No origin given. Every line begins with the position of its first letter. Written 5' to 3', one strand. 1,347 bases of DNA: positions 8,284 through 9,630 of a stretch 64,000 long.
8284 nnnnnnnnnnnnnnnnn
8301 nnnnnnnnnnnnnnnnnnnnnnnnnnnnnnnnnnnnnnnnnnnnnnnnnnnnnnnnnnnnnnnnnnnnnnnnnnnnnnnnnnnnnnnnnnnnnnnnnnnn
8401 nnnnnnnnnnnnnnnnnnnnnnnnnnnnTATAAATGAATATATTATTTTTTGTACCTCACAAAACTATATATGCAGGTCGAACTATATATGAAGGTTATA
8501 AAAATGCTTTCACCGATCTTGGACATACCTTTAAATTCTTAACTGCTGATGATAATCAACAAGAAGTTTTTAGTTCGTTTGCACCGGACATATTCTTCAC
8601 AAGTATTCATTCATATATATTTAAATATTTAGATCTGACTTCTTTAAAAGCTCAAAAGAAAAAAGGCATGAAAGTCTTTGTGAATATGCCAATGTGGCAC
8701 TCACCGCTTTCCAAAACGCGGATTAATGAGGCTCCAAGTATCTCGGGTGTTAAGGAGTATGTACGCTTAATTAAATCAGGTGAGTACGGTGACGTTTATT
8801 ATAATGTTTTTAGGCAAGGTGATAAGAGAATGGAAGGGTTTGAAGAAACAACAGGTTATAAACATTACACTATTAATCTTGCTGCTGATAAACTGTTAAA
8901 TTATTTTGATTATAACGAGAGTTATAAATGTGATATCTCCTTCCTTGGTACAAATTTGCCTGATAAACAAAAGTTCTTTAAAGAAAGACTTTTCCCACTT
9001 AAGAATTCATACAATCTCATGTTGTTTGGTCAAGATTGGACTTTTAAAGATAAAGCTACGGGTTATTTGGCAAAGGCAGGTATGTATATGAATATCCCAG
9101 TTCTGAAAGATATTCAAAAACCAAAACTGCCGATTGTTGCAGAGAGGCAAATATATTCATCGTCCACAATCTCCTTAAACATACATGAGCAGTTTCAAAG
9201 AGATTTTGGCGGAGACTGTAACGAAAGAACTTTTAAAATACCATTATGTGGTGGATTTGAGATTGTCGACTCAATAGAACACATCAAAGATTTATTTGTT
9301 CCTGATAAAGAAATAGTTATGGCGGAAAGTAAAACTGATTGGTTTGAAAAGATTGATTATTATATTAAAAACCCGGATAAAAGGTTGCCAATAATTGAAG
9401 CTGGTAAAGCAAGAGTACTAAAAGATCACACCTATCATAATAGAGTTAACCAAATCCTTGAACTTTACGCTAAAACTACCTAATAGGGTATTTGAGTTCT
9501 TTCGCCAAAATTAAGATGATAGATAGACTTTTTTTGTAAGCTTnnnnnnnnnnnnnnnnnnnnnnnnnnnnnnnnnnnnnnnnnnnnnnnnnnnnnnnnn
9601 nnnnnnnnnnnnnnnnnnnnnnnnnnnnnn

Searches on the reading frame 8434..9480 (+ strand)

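Call 7: search_protein_families(library=pfam, proteins=[window:8434-9480:+], max_evalue=0.001)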
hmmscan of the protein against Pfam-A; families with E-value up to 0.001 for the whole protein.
window:8434-9480:+ (349 aa): 1 family
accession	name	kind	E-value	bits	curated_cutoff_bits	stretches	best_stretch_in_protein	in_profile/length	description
PF13524.12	Glyco_trans_1_2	-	6.7e-26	91.4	25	1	194-343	16-144/144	Glycosyl transferase-like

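Call 81: search_protein_families(library=ncbifam, proteins=[window:8434-9480:+], max_evalue=0.001)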
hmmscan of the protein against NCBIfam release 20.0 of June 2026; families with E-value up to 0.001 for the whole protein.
window:8434-9480:+ (349 aa): 0 families
